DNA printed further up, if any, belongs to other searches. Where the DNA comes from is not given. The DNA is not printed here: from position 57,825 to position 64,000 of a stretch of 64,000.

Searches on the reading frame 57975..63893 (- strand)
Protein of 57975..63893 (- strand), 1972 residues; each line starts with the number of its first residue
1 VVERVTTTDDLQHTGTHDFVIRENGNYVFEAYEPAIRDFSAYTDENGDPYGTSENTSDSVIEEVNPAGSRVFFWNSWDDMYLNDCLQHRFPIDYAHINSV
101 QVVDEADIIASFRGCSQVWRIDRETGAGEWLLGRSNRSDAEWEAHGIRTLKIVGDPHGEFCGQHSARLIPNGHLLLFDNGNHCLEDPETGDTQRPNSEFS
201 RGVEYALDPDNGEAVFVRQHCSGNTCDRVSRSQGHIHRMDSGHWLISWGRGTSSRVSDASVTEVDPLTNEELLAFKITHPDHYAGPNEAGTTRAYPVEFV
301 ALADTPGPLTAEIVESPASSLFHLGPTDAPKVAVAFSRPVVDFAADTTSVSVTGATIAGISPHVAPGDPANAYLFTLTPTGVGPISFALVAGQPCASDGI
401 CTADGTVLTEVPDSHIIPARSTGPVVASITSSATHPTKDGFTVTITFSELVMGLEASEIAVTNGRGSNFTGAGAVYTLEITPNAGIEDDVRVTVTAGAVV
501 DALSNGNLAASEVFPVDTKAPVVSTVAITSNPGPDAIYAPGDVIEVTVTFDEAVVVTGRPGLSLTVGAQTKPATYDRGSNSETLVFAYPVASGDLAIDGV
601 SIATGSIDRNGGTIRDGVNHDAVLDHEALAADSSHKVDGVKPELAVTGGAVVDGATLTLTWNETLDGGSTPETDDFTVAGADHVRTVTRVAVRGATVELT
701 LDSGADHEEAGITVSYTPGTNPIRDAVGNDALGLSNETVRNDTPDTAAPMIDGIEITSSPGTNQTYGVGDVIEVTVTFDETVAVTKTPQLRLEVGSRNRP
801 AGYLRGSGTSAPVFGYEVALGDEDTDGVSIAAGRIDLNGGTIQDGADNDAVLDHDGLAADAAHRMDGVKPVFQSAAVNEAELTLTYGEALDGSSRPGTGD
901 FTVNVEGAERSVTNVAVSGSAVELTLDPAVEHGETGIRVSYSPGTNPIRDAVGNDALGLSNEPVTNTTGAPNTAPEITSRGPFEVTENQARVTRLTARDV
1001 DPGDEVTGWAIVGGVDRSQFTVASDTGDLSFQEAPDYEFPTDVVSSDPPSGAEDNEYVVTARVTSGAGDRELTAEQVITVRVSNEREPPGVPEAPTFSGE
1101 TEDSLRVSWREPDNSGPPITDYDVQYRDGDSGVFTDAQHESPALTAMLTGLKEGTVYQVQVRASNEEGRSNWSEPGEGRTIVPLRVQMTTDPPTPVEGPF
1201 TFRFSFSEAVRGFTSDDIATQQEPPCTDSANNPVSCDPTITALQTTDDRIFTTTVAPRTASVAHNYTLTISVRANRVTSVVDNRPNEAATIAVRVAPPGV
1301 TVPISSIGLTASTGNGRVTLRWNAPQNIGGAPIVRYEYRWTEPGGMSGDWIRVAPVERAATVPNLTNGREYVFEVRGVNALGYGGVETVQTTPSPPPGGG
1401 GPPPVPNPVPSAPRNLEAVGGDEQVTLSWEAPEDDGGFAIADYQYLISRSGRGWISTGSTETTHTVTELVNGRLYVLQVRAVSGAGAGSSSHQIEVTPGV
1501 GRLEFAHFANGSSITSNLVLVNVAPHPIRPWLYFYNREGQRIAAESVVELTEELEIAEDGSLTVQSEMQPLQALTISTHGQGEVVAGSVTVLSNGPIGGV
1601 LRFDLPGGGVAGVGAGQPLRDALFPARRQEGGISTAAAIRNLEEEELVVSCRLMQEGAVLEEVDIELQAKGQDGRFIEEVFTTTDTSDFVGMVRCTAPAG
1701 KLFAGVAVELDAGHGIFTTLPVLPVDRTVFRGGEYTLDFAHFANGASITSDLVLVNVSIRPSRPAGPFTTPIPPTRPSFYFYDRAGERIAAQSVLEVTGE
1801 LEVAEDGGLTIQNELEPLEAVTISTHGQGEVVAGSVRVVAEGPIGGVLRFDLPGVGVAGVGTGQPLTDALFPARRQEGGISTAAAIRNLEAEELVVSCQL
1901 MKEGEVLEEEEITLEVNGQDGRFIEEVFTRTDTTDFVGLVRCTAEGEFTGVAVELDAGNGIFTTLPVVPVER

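Call 28: search_protein_families(library=pfam, proteins=[window:57975-63893:-], max_evalue=0.001)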
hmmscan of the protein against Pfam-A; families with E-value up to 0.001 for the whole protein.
window:57975-63893:- (1972 aa): 9 families
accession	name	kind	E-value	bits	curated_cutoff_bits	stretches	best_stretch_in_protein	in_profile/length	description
PF00041.27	fn3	-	7.5e-39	132.3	25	3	1092-1177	3-82/84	Fibronectin type III domain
PF13753.12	SWM_repeat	-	1.4e-23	83.4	27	2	867-945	3-85/86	Putative flagellar system-associated repeat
PF05935.17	Arylsulfotrans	-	4.5e-19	69.1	24.2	1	47-278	117-364/374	Arylsulfotransferase (ASST)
PF19078.6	Big_12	-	2.3e-14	53.9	27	1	427-511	7-95/102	Bacterial Ig-like domain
PF25059.1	FN3_DSCAM-DSCAML_C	-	1e-12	48.6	39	1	1113-1171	14-72/89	DSCAM/DSCAML C-terminal Fn3-like domain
PF14269.12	Arylsulfotran_2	-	5.5e-11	42.9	27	1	13-250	57-281/301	Arylsulfotransferase (ASST)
PF16656.11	Pur_ac_phosph_N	-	1.3e-10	42.2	30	1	1096-1177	7-90/93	Purple acid Phosphatase, N-terminal domain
PF25788.1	Ig_Rha78A_N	-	4.2e-06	27.4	27.4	0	1102-1176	17-97/105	Rha78A-like, N-terminal immunoglobulin domain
PF00028.23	Cadherin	-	5.3e-06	27.2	28.8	1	983-1082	3-92/93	Cadherin domain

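Call 63: find_encoding_contigs(protein=window:57975-63893:-, flank=10000, max_places=1)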
Protein window:57975-63893:- (1972 aa): no gene with exactly this product is on record in the collection.
